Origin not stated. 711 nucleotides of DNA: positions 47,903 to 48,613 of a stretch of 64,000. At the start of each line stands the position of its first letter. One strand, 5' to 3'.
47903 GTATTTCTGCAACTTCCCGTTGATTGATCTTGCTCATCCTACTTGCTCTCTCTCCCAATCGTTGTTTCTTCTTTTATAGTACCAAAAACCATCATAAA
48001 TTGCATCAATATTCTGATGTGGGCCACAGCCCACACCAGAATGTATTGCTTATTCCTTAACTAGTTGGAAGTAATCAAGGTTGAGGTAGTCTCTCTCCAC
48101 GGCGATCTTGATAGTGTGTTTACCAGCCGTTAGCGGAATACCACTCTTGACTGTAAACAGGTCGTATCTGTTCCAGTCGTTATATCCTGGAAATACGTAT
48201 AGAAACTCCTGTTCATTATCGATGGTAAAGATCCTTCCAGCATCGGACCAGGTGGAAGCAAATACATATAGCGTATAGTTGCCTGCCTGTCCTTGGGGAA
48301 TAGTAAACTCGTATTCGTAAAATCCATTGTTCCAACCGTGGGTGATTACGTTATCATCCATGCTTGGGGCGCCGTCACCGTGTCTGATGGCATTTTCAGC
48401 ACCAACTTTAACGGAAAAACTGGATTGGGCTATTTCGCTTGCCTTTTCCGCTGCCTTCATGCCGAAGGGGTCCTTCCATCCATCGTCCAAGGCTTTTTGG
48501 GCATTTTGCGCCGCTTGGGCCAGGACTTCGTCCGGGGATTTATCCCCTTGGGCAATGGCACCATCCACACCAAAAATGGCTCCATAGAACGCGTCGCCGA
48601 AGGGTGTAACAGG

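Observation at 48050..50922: Secreted sugar-binding protein fused to a CBM6-like module, next to a GH76 mannanase and a LacI regulator, with no adjacent permeases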

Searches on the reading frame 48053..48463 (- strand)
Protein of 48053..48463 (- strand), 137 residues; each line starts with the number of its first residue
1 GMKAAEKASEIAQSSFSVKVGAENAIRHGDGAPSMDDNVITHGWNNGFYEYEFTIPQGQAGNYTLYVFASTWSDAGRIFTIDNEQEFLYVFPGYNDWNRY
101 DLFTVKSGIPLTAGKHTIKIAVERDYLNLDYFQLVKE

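Call 5: search_protein_families(library=pfam, proteins=[window:48053-48463:-], max_evalue=1)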
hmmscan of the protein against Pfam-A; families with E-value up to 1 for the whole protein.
seq(137 aa): 6 families
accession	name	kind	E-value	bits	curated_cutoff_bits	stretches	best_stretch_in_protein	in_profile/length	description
PF03422.21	CBM_6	-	5.2e-06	27.2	28.9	1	89-135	78-124/125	Carbohydrate binding module (family 6)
PF18099.7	CBM_35_2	-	0.0013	19.2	23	1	58-133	35-111/112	Carbohydrate binding module (family 35)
PF07495.19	Y_Y_Y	-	0.015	15.6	26.6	1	35-73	17-54/65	Y_Y_Y domain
PF16990.11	CBM_35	-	0.022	15.5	28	1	107-134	91-118/121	Carbohydrate binding module (family 35)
PF22058.2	X25_BaPul_like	-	0.028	15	27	0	29-59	16-45/87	Pullulanase X25 domain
PF17957.7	Big_7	-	0.2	12.8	24.1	0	44-67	47-70/70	Bacterial Ig domain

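Call 20: search_solved_structures(query=window:48053-48463:-, max_evalue=10, show_alignments=3)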
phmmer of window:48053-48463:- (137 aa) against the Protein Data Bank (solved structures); distinct sequences matched with E-value up to 10: 12.
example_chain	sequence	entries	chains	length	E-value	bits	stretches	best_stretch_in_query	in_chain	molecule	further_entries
8zvk_A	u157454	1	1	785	3.4e-05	27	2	53-133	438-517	AaBgIC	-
2w3j_A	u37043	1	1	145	0.064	16.4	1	57-124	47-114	CARBOHYDRATE BINDING MODULE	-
3gud_A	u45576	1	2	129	0.1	15.8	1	31-100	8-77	Neck appendage protein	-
2cdp_A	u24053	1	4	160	0.43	13.7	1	35-120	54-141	BETA-AGARASE 1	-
2cdo_A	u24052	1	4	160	0.5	13.5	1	35-120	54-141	BETA-AGARASE 1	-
1h2t_Z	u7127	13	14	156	0.56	13.3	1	18-62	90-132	20 KDA NUCLEAR CAP BINDING PROTEIN | Nuclear cap-binding protein subunit 2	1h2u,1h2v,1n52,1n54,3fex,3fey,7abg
5oo6_B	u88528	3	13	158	0.58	13.3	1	18-62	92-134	Nuclear cap-binding protein subunit 2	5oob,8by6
6d0y_A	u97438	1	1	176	0.71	13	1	18-62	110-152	Nuclear cap-binding protein subunit 2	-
6bqo_C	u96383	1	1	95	0.79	12.9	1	32-77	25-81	Monobody S8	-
6ofc_A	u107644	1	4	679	1.2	12.3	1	29-122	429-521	Glutamine-dependent NAD(+) synthetase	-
3sdb_A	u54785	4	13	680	1.2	12.3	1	29-122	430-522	Glutamine-dependent NAD(+) synthetase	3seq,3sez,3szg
3dla_A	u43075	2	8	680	1.2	12.3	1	29-122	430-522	Glutamine-dependent NAD(+) synthetase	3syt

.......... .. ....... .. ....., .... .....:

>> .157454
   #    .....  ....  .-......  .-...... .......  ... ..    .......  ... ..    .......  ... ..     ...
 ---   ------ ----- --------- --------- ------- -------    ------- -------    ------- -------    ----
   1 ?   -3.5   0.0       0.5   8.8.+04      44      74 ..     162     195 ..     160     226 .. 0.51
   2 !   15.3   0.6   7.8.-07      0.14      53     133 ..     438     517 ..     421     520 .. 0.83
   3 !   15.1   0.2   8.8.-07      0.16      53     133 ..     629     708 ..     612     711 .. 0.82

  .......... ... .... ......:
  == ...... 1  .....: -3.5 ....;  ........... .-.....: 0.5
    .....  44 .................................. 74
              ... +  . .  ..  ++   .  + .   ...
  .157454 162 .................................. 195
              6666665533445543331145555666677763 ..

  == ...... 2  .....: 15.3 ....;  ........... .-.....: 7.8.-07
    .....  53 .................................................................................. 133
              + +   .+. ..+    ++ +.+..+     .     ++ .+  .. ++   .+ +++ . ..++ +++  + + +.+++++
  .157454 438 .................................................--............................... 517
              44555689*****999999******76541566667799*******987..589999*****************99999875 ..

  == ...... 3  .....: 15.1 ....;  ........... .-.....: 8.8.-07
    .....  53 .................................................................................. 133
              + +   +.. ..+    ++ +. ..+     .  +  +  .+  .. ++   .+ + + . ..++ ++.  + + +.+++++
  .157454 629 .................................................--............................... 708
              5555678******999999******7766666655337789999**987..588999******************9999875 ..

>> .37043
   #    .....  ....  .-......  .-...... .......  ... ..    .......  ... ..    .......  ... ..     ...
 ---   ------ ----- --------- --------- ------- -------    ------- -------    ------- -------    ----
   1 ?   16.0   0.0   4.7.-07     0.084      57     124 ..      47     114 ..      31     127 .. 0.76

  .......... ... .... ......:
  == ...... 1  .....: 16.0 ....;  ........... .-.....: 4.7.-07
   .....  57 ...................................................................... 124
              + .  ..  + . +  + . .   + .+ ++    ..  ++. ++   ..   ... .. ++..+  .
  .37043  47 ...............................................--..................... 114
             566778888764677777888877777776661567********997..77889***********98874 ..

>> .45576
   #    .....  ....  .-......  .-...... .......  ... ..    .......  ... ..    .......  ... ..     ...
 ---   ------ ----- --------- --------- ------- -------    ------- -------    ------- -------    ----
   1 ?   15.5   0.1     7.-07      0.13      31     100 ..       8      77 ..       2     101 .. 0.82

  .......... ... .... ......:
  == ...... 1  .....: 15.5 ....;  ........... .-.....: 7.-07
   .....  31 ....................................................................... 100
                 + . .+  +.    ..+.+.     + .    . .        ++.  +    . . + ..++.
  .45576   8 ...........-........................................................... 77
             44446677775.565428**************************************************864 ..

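Call 23: search_protein_representatives(protein=window:48053-48463:-)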
Query: 137 residues. Proteins with E-value up to 0.001 (for the whole library): 159; up to 1e-10: 16; up to 1e-30: 1. The best 150 are listed.
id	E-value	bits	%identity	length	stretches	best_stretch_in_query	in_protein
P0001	2.6e-87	306.0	99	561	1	1-137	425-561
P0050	9.6e-18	80.7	26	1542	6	52-134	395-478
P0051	3.2e-16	75.7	29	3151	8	42-125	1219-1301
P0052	3.9e-15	72.2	31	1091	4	47-134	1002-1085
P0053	8.3e-15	71.1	30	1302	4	37-122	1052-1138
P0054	1.8e-14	70.0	27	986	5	40-134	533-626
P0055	1.5e-13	67.1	30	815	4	48-135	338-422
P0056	2.1e-13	66.6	29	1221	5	49-134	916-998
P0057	8.1e-13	64.7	31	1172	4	28-122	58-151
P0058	1.4e-12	64.0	46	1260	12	50-75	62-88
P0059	1.4e-12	63.9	29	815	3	51-131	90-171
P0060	1.4e-12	63.9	32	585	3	43-134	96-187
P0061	1.0e-11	61.1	28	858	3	51-134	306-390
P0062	6.2e-11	58.6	29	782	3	47-131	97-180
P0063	7.1e-11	58.4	28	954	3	44-134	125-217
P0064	9.0e-11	58.1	29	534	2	26-135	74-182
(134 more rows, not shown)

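Call 24: search_protein_families(library=pfam, proteins=[P0050, P0052, P0053, P0054, P0055, P0057, P0059, P0060, P0064], max_evalue=0.00001)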
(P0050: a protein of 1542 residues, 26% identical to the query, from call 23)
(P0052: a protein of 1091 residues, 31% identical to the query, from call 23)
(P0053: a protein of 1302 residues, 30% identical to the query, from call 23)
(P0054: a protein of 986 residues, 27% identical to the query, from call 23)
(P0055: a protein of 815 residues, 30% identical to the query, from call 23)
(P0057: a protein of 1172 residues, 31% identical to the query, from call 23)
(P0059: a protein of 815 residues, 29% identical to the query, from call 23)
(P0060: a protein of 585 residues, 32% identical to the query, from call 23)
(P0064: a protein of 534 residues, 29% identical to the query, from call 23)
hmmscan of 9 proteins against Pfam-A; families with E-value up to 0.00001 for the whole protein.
P0050 (1542 aa): 10 families
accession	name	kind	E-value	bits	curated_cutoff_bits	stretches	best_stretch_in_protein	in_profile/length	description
PF03422.21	CBM_6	-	1.1e-104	346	28.9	6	366-480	4-125/125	Carbohydrate binding module (family 6)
PF18099.7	CBM_35_2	-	3.1e-77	256.3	23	6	373-476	5-110/112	Carbohydrate binding module (family 35)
PF17957.7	Big_7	-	7.8e-56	187.1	24.1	3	42-110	1-70/70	Bacterial Ig domain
PF16990.11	CBM_35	-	1.8e-38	132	28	1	381-479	25-119/121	Carbohydrate binding module (family 35)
PF24595.1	DUF7619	-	1.2e-07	32.3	27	0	378-407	7-35/133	Domain of unknown function (DUF7619)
PF09448.16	MmlI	-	1.9e-07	31.5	29.6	0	561-614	33-86/109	Methylmuconolactone methyl-isomerase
PF05344.16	DUF746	-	6.6e-07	29.7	26.9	0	553-578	35-60/64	Domain of Unknown Function (DUF746)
PF00801.26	PKD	-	2.2e-06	28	23.5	0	52-126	8-79/80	PKD domain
PF07495.19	Y_Y_Y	-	2.3e-06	27.8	26.6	0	93-129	26-64/65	Y_Y_Y domain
PF05265.19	DUF723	-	7.1e-06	26.3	20.9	0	633-656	18-40/60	Protein of unknown function (DUF723)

P0052 (1091 aa): 9 families
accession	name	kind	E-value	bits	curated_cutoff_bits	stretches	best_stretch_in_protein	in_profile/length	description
PF03422.21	CBM_6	-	3.3e-86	286.3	28.9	4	833-941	6-124/125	Carbohydrate binding module (family 6)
PF18099.7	CBM_35_2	-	2.6e-38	130.9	23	4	837-936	5-108/112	Carbohydrate binding module (family 35)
PF16990.11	CBM_35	-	1.3e-22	80.8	28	0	851-940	30-118/121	Carbohydrate binding module (family 35)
PF20620.4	DUF6805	-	1.7e-12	48.2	27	0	540-613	42-116/133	Family of unknown function (DUF6805)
PF13229.12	Beta_helix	-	1.8e-11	44.3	25.9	1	164-321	34-156/158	Right handed beta helix region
PF18573.7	BclA_C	-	1.2e-07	32.1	38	0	862-931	39-107/128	BclA C-terminal domain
PF14683.12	CBM-like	-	9.1e-07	29.3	27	0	860-917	58-108/160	Polysaccharide lyase family 4, domain III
PF17996.7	CE2_N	-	2.3e-06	28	27.9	0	873-928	31-81/108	Carbohydrate esterase 2 N-terminal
PF17829.7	GH115_C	-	5.9e-06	26.7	24.1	0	687-791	46-165/172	Glycosyl hydrolase family 115 C-terminal domain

P0053 (1302 aa): 8 families
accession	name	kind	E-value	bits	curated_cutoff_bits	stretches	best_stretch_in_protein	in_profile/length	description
PF03422.21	CBM_6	-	1.4e-80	268.2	28.9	4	1037-1156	5-124/125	Carbohydrate binding module (family 6)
PF18099.7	CBM_35_2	-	4.1e-36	123.9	23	4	1042-1140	4-102/112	Carbohydrate binding module (family 35)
PF18884.5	TSP3_bac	-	7.1e-21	74.1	25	2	469-488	1-20/22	Bacterial TSP3 repeat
PF01522.26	Polysacc_deac_1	-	4e-11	43.4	23.1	1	185-319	4-122/124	Polysaccharide deacetylase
PF00041.27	fn3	-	8.9e-07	29.5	25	0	38-109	14-77/84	Fibronectin type III domain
PF00754.31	F5_F8_type_C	-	9.6e-07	29.4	28.2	1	1199-1267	9-81/127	F5/8 type C domain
PF14683.12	CBM-like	-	2.4e-06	28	27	0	735-803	62-143/160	Polysaccharide lyase family 4, domain III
PF17829.7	GH115_C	-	5.8e-06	26.7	24.1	0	1061-1140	53-148/172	Glycosyl hydrolase family 115 C-terminal domain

P0054 (986 aa): 11 families
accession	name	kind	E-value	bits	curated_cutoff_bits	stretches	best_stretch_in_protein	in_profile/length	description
PF16990.11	CBM_35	-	4.5e-87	288.9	28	5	27-147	2-120/121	Carbohydrate binding module (family 35)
PF03422.21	CBM_6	-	3e-38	131.4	28.9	3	362-479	1-124/125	Carbohydrate binding module (family 6)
PF18099.7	CBM_35_2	-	1.9e-34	118.5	23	1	41-144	7-111/112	Carbohydrate binding module (family 35)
PF25275.1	Golvesin_C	-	2.5e-16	60.4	31.6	0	31-109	9-91/132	Golvesin C-terminal domain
PF24108.1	DUF7383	-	8.6e-13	49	27.9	0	57-134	28-105/123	Family of unknown function (DUF7383)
PF14683.12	CBM-like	-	7.7e-12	45.8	27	0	859-906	53-102/160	Polysaccharide lyase family 4, domain III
PF03944.20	Endotoxin_C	-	2.3e-10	41.4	21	0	515-599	11-104/142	delta endotoxin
PF12733.13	Cadherin-like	-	1.4e-09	38.7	24.2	0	62-133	14-71/89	Cadherin-like beta sandwich domain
PF14059.11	DUF4251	-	1.3e-08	35.5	27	0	192-281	11-72/133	Domain of unknown function (DUF4251)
PF16871.11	DUF5077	-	3.8e-07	30.7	24.6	0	61-121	31-90/122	Domain of unknown function (DUF5077)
PF09394.16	Inhibitor_I42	-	6.6e-06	26.8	27.2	0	188-213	55-80/91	Chagasin family peptidase inhibitor I42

P0055 (815 aa): 5 families
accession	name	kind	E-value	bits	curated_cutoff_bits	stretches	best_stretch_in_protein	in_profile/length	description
PF03422.21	CBM_6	-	3.7e-129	425.1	28.9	4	308-423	1-125/125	Carbohydrate binding module (family 6)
PF18099.7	CBM_35_2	-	4.3e-49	165.7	23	4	317-420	6-111/112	Carbohydrate binding module (family 35)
PF16990.11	CBM_35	-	1.4e-25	90.4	28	1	308-412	4-109/121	Carbohydrate binding module (family 35)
PF24108.1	DUF7383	-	7.1e-19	68.7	27.9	0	365-407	60-102/123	Family of unknown function (DUF7383)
PF20620.4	DUF6805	-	3.4e-10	40.8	27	0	465-519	42-96/133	Family of unknown function (DUF6805)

P0057 (1172 aa): 4 families
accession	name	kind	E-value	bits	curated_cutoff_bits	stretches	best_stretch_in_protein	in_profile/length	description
PF16990.11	CBM_35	-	6.1e-42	143.2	28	4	409-530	2-119/121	Carbohydrate binding module (family 35)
PF03422.21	CBM_6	-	4.9e-32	111.3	28.9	3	581-691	10-123/125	Carbohydrate binding module (family 6)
PF18099.7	CBM_35_2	-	5e-19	68.9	23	0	73-151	21-100/112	Carbohydrate binding module (family 35)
PF03944.20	Endotoxin_C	-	6.7e-09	36.7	21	0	420-484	17-81/142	delta endotoxin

P0059 (815 aa): 3 families
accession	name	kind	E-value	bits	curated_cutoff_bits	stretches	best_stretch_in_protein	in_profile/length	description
PF03422.21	CBM_6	-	4.4e-50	169.6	28.9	3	384-496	5-122/125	Carbohydrate binding module (family 6)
PF18099.7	CBM_35_2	-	4.9e-35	120.4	23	3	389-487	4-102/112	Carbohydrate binding module (family 35)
PF16990.11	CBM_35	-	6.9e-14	52.6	28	0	67-175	15-119/121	Carbohydrate binding module (family 35)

P0060 (585 aa): 3 families
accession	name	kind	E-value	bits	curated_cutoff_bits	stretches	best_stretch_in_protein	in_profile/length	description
PF03422.21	CBM_6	-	3.8e-39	134.3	28.9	3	236-346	5-123/125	Carbohydrate binding module (family 6)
PF18099.7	CBM_35_2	-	2.8e-26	92.2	23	3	251-342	16-106/112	Carbohydrate binding module (family 35)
PF16990.11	CBM_35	-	1.4e-25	90.4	28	3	91-183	25-112/121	Carbohydrate binding module (family 35)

P0064 (534 aa): 5 families
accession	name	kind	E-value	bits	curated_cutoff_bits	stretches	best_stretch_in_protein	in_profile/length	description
PF03422.21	CBM_6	-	4.6e-34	117.8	28.9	2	83-181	20-123/125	Carbohydrate binding module (family 6)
PF24135.1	DUF7402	-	9.9e-26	90.8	27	1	388-514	1-133/133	Domain of unknown function (DUF7402)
PF18099.7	CBM_35_2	-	7.6e-18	65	23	2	84-180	13-111/112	Carbohydrate binding module (family 35)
PF16990.11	CBM_35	-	9.1e-15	55.5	28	2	90-181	29-118/121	Carbohydrate binding module (family 35)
PF24108.1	DUF7383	-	3.6e-06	27.7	27.9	0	244-329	17-105/123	Family of unknown function (DUF7383)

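Call 42: predict_structure(alignment_id=A2)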
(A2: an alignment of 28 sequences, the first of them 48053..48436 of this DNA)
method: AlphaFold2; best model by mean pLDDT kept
length: 128 residues; sequences in the alignment: 28
mean_pLDDT: 89.7   pTM: 0.84
mean pLDDT of the five models: 89.7, 87.5, 87.5, 84.3, 82.5
residues with pLDDT >= 90: 96; 70-90: 15; 50-70: 17; < 50: 0
segments of 3 or more residues with pLDDT < 50: none
pLDDT, mean of each block of 10 residues (from residue 1): 75 88 62 76 97 97 96 96 96 97 98 93 96
secondary structure, 60 per line:
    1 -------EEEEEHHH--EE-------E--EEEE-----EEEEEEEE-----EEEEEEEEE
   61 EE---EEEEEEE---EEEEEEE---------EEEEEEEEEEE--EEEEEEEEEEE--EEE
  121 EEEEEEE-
elements in order: E8-12 E30-33 E39-46 E52-62 E66-72 E76-82 E92-102 E105-115 E118-127
